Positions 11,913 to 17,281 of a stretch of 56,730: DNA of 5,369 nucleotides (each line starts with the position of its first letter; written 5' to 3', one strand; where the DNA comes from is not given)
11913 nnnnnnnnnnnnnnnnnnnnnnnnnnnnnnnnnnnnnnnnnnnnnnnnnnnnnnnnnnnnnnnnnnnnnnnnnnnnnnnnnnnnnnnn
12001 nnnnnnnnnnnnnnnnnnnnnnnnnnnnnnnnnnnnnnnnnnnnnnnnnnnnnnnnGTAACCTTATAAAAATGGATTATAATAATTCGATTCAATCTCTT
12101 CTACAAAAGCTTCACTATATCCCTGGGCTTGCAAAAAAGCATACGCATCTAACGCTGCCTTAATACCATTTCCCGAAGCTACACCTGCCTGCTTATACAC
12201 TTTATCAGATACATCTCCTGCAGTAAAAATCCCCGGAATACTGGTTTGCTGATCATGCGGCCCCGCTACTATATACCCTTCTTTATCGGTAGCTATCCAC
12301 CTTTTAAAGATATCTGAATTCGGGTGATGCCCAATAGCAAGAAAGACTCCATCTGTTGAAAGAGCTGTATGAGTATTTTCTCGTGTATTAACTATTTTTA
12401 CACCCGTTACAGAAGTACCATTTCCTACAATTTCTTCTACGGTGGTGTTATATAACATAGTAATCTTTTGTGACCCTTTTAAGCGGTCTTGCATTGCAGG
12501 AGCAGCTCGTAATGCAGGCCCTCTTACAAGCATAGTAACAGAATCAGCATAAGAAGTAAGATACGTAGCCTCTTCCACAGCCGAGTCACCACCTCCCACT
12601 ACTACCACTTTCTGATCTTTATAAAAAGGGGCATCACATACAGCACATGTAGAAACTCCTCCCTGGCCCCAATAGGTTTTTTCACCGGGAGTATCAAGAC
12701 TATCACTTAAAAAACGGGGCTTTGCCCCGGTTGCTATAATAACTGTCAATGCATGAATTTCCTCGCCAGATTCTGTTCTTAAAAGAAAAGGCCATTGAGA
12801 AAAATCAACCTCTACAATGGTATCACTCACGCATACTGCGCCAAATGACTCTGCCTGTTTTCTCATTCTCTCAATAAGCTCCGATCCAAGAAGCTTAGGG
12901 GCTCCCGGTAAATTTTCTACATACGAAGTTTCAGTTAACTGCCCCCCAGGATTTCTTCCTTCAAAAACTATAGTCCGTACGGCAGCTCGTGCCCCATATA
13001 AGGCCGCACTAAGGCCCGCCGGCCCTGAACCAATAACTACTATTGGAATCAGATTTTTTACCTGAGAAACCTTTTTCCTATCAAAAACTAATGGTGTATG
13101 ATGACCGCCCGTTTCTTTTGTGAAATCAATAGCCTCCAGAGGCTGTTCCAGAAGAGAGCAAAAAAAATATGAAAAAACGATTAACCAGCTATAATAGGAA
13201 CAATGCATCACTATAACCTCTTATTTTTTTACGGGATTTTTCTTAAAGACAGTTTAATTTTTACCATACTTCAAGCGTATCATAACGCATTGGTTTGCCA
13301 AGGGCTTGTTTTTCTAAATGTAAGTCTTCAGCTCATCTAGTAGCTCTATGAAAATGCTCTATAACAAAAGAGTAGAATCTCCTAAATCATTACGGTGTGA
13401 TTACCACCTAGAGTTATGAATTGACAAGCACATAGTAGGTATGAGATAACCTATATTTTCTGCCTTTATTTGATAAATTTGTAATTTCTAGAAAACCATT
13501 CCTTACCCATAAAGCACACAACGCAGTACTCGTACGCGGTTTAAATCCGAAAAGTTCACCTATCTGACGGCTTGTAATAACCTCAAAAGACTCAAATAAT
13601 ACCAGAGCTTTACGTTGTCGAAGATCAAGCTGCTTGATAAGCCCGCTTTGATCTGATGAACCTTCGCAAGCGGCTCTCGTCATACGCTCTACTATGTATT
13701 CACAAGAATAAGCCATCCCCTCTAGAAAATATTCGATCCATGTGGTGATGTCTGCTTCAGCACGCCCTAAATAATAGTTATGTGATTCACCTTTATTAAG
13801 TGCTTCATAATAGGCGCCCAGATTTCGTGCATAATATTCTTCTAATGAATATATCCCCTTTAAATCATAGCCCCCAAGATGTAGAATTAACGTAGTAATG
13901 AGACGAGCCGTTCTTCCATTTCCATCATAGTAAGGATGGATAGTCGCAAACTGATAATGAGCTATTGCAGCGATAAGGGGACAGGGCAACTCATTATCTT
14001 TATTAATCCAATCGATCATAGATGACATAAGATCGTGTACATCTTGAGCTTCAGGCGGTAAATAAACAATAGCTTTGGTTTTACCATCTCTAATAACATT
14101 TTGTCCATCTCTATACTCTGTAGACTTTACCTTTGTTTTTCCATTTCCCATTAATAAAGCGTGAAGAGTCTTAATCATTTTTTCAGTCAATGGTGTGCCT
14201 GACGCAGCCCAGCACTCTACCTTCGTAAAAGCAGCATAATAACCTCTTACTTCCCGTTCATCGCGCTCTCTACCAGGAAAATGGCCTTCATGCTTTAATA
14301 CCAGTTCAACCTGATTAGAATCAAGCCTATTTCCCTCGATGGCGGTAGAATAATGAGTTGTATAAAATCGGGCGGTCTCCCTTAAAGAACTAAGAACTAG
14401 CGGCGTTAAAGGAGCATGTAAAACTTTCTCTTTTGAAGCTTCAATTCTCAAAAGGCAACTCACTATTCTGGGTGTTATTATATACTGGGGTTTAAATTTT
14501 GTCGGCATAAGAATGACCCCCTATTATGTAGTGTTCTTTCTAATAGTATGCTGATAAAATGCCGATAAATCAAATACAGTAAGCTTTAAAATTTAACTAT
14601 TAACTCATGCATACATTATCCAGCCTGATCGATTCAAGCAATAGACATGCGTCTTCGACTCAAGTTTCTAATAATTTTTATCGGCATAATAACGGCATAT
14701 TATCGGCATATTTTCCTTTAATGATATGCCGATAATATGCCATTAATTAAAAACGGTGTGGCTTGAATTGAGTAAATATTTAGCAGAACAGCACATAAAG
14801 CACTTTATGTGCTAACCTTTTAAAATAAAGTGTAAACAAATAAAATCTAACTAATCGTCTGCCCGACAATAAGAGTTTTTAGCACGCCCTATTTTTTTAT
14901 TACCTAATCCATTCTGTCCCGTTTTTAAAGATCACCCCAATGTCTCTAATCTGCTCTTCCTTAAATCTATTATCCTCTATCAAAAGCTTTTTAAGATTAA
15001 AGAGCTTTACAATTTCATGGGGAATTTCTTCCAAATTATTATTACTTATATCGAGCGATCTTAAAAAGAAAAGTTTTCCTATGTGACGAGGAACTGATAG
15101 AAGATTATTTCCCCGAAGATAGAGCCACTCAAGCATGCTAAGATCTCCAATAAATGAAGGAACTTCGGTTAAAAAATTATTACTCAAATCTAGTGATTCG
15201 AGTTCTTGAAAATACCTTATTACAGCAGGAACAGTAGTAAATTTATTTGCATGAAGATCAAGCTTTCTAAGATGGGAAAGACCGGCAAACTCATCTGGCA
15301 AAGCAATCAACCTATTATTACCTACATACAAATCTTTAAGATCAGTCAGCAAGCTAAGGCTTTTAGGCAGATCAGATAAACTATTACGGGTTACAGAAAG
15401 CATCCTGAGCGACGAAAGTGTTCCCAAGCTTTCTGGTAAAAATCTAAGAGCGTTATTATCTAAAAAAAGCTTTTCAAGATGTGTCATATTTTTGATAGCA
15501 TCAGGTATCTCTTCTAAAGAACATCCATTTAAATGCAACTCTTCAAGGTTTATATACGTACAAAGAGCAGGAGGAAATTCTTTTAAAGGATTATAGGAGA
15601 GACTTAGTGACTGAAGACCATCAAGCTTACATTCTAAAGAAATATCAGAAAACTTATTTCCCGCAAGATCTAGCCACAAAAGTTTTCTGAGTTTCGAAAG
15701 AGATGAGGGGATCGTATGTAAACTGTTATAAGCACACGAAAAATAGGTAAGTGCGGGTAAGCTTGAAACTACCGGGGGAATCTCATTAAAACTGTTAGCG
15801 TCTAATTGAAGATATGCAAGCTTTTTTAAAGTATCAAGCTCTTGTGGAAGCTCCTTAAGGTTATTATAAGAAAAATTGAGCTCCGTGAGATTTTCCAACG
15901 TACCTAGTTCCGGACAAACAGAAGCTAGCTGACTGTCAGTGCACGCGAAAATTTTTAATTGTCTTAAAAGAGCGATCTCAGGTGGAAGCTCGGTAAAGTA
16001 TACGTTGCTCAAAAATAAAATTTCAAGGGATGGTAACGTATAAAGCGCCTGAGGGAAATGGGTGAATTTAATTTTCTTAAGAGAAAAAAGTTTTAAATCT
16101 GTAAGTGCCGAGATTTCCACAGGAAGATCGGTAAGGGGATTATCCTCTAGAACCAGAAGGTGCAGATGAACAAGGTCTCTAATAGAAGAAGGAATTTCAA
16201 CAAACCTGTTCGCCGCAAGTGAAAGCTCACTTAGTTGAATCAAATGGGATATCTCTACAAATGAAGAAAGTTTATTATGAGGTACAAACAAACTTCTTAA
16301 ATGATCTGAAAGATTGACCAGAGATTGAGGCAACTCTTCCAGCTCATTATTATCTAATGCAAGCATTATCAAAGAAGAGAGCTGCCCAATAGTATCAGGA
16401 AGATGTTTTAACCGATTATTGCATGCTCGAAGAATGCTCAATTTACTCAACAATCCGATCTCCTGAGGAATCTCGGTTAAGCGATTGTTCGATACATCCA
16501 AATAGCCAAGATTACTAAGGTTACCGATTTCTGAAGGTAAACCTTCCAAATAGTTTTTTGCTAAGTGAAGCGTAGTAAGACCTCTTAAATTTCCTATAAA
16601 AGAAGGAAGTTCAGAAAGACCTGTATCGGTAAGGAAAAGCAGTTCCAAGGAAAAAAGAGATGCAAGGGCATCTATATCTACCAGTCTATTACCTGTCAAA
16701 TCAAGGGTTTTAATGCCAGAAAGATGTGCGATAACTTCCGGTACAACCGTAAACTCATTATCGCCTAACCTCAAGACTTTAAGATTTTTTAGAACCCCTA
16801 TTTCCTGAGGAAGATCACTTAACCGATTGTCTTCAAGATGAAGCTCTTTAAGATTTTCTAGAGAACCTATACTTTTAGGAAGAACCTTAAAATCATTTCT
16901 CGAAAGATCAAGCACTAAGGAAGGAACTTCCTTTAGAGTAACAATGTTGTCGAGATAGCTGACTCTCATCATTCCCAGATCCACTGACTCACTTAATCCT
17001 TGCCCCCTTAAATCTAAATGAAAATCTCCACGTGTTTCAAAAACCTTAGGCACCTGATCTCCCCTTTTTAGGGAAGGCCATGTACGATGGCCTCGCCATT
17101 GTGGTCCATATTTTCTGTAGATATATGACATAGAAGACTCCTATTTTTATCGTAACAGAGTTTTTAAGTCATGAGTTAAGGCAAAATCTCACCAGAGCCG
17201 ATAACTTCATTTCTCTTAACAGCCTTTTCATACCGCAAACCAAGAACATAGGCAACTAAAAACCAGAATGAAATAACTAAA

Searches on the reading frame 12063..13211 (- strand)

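Call 13: search_protein_families(library=pfam, proteins=[window:12063-13211:-], max_evalue=0.001)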
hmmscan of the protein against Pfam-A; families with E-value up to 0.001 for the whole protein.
window:12063-13211:- (382 aa): 10 families
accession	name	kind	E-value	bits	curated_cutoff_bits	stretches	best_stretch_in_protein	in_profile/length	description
PF07992.20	Pyr_redox_2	-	1e-45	156.9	26.1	1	57-349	3-291/291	Pyridine nucleotide-disulphide oxidoreductase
PF13738.12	Pyr_redox_3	-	2.2e-27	96.6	30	1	110-332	81-305/305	Pyridine nucleotide-disulphide oxidoreductase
PF00070.33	Pyr_redox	-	4.5e-18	66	22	1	201-273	1-79/82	Pyridine nucleotide-disulphide oxidoreductase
PF01266.30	DAO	-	2.2e-07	31.2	27.9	0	57-90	2-37/353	FAD dependent oxidoreductase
PF00890.30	FAD_binding_2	-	4.1e-07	30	20.4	1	57-91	2-37/414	FAD binding domain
PF13434.12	Lys_Orn_oxgnase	-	3.5e-06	26.8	21.3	0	146-233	140-224/339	L-lysine 6-monooxygenase/L-ornithine 5-monooxygenase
PF12831.13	FAD_oxidored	-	3.3e-05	23.8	27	1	57-96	2-42/416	FAD dependent oxidoreductase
PF03486.20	HI0933_like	-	0.00016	21.7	50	0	57-87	3-33/244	HI0933-like protein Rossmann domain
PF01946.23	Thi4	-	0.00056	19.7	26.2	0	57-86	20-50/235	Thi4 family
PF13450.12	NAD_binding_8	-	0.00072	20.2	21.9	0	59-95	1-38/68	NAD(P)-binding Rossmann-like domain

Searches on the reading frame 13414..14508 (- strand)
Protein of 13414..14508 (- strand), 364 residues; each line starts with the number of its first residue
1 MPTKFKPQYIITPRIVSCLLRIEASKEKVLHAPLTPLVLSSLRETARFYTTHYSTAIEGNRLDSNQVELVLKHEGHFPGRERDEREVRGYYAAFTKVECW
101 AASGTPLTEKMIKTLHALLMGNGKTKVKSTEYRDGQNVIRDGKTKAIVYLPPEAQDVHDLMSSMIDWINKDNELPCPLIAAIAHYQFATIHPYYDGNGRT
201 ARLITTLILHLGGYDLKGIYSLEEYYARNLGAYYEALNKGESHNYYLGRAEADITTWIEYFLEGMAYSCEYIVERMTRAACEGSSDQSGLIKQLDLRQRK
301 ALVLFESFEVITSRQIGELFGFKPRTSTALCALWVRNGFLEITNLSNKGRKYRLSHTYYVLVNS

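Call 13: search_protein_families(library=pfam, proteins=[window:13414-14508:-], max_evalue=0.001)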
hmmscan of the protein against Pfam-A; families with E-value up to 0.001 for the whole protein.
window:13414-14508:- (364 aa): 1 family
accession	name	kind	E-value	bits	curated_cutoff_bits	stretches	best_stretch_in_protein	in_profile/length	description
PF02661.23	Fic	-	9.8e-20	71.6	24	1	106-209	1-93/93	Fic/DOC family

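Call 73: search_protein_families(library=pfam, proteins=[window:13414-14508:-], max_evalue=0.1)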
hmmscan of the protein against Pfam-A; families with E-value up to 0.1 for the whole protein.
window:13414-14508:- (364 aa): 1 family
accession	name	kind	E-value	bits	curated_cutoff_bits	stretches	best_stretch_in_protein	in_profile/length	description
PF02661.23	Fic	-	9.8e-20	71.6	24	1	106-209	1-93/93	Fic/DOC family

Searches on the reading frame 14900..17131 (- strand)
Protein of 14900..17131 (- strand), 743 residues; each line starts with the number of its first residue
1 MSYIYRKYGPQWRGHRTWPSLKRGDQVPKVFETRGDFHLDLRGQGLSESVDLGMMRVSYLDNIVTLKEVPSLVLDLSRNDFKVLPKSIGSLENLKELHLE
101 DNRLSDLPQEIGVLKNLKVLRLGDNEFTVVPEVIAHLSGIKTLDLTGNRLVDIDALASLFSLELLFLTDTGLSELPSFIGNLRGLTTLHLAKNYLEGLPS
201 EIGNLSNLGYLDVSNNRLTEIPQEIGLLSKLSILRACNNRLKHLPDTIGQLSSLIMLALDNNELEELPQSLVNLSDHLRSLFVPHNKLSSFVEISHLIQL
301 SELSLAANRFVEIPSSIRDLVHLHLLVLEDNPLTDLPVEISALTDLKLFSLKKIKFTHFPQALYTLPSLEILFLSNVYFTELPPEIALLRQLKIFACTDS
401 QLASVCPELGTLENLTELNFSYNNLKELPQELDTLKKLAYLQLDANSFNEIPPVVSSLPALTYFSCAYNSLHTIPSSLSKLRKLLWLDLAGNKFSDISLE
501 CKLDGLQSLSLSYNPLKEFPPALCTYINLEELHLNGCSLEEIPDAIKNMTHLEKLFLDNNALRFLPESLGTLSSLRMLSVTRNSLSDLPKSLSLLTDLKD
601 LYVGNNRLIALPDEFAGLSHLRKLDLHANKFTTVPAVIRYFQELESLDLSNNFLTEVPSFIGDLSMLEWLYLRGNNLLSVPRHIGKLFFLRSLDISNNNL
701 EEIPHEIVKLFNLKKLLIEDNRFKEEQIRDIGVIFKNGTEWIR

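Call 13: search_protein_families(library=pfam, proteins=[window:14900-17131:-], max_evalue=0.001)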
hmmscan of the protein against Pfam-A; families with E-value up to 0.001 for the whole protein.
window:14900-17131:- (743 aa): 9 families
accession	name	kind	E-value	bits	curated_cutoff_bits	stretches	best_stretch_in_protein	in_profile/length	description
PF23598.1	LRR_14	-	3.5e-72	243.5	40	10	201-306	42-147/353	Leucine-rich repeat region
PF13855.12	LRR_8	-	1.1e-67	224.1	27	11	93-150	2-61/61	Leucine rich repeat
PF12799.13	LRR_4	-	2.7e-54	180.4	27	8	115-157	1-43/44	Leucine Rich repeats (2 copies)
PF00560.39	LRR_1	-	1.9e-40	128.5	20.6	0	528-549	1-23/23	Leucine Rich Repeat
PF23211.1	LRR_LRWD1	-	2.6e-27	96.2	28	2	589-655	35-100/190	Leucine-rich repeat and WD repeat-containing protein 1, LRR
PF23286.1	LRR_13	-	2.2e-14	54.1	30.1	1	528-731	4-192/210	Disease resistance protein RPS4B-like, leucine-rich repeats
PF25019.1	LRR_R13L1-DRL21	-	2.5e-12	47.2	27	0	522-581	64-125/127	R13L1/DRL21 LRRs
PF14580.12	LRR_9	-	9.1e-10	38.8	30.5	0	487-588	24-128/175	Leucine-rich repeat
PF17126.11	RsmF_methylt_CI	-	0.00014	22.2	27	0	95-123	12-40/61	RsmF rRNA methyltransferase first C-terminal domain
